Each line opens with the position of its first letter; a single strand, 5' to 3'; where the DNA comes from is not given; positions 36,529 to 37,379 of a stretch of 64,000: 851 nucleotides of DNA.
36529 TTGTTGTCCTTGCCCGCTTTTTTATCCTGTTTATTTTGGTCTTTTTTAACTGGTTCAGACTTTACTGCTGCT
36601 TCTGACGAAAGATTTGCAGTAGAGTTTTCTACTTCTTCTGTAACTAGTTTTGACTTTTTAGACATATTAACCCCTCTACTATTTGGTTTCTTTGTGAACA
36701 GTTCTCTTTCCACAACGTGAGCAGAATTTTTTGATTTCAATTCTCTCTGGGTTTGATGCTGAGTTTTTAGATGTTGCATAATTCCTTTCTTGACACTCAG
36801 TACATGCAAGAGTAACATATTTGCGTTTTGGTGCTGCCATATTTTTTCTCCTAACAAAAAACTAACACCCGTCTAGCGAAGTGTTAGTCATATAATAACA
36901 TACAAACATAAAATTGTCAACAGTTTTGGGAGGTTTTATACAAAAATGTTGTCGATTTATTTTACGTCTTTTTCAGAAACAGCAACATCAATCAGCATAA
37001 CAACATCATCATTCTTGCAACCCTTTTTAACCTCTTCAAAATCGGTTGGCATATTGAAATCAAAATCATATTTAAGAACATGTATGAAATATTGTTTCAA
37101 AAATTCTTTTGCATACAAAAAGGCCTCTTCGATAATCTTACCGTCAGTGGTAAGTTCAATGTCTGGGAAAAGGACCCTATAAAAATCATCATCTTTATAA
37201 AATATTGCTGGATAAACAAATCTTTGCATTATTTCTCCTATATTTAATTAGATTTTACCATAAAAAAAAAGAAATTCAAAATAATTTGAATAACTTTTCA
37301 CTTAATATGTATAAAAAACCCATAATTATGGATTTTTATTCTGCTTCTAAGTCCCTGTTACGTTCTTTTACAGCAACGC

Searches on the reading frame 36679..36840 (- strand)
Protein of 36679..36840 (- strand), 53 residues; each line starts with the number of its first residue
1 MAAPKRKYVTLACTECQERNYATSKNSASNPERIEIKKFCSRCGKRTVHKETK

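Call 28: find_encoding_contigs(protein=window:36679-36840:-, flank=10000, max_places=10)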
Protein window:36679-36840:- (53 aa): 8 contigs read that carry it; 8 places shown.
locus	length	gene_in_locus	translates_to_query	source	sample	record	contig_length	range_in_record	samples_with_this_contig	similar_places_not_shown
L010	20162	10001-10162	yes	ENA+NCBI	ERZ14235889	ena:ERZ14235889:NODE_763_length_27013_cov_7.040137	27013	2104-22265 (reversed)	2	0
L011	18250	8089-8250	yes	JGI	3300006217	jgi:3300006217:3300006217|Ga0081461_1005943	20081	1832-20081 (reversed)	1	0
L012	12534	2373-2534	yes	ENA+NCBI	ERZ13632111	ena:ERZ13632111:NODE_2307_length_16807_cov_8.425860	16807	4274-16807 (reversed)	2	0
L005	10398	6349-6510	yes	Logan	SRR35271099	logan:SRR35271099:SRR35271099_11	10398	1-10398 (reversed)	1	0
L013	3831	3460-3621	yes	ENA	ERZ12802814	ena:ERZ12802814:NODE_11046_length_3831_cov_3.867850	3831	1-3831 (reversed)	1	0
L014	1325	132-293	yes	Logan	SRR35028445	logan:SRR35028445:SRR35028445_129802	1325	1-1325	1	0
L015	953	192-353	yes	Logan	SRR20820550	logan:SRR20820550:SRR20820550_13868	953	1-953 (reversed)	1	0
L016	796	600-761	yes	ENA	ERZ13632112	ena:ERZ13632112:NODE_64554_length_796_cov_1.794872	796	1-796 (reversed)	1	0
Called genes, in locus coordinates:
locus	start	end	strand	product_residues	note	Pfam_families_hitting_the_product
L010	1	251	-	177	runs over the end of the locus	-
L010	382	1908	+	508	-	PF01943:Polysacc_synt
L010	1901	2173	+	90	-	PF00216:Bac_DNA_binding, PF18291:HU-HIG (weak)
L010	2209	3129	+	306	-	PF01207:Dus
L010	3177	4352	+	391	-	PF00162:PGK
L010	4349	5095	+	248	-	PF00121:TIM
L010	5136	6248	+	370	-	PF05496:RuvB_N (weak), PF13177:DNA_pol3_delta2, PF00004:AAA, PF07728:AAA_5 (faint), PF13401:AAA_22 (faint), PF22608:DNAX_ATPase_lid, PF12169:DNA_pol3_gamma3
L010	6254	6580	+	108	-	-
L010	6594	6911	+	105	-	PF02575:YbaB_DNA_bd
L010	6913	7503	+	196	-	PF21176:RecR_HhH, PF02132:RecR_ZnF, PF01751:Toprim, PF13662:Toprim_4, PF21175:RecR_C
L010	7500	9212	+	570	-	PF03485:Arg_tRNA_synt_N, PF00750:tRNA-synt_1d, PF05746:DALR_1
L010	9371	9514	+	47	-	-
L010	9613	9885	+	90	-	-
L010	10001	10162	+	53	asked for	PF00471:Ribosomal_L33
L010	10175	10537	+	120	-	PF00584:SecE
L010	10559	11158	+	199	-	PF02357:NusG, PF23284:KOW2_Spt5 (weak)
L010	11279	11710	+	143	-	PF03946:Ribosomal_L11_N, PF00298:Ribosomal_L11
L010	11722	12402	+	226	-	PF00687:Ribosomal_L1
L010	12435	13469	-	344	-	PF13475:DUF4116 (faint)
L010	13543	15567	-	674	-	PF00403:HMA, PF00122:E1-E2_ATPase, PF00702:Hydrolase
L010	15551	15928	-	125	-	PF01022:HTH_5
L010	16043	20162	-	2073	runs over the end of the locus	?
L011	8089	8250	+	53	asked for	PF00471:Ribosomal_L33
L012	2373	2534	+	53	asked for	PF00471:Ribosomal_L33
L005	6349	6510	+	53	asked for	PF00471:Ribosomal_L33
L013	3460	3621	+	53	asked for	PF00471:Ribosomal_L33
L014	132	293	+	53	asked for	PF00471:Ribosomal_L33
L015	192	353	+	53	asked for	PF00471:Ribosomal_L33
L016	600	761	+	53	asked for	PF00471:Ribosomal_L33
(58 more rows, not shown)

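Call 31: search_protein_families(library=pfam, proteins=[L010:12435-13469:-], max_evalue=0.01)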
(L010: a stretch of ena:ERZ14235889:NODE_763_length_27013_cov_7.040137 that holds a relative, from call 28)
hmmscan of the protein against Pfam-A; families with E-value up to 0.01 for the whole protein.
L010:12435-13469:- (344 aa): 1 family
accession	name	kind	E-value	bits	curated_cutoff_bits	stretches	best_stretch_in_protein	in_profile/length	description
PF13475.11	DUF4116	-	6.7e-24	83.6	24.9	1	166-210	1-45/49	Domain of unknown function (DUF4116)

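Call 68: search_protein_families(library=padloc, proteins=[L010:12435-13469:-], max_evalue=0.1)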
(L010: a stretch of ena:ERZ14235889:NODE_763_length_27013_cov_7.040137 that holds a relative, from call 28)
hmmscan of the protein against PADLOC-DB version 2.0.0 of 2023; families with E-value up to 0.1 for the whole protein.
L010:12435-13469:- (344 aa): 0 families

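Call 69: search_protein_families(library=phrogs, proteins=[L010:12435-13469:-], max_evalue=0.1)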
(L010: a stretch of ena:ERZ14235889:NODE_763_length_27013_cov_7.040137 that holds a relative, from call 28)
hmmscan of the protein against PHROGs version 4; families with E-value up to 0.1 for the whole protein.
L010:12435-13469:- (344 aa): 4 families
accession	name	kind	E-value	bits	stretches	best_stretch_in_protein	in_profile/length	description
phrog_31839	-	unknown function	1.5e-12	48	1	68-276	179-374/421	-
phrog_5925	-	unknown function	7.8e-07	29.7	1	100-323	11-198/228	-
phrog_26896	-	unknown function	0.081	13.5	0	23-101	88-162/245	-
phrog_22545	-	unknown function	0.099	14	0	155-223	28-95/109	-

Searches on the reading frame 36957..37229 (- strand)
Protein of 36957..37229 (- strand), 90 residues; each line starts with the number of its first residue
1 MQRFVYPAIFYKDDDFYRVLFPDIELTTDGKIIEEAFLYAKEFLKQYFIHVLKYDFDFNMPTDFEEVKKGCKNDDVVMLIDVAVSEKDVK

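Call 31: search_protein_families(library=pfam, proteins=[window:36957-37229:-], max_evalue=0.01)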
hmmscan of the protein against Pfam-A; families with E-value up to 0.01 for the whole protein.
window:36957-37229:- (90 aa): 1 family
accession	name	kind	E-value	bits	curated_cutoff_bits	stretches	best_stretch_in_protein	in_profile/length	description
PF15919.11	HicB_lk_antitox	-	0.00011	22.7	27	1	6-86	1-84/123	HicB_like antitoxin of bacterial toxin-antitoxin system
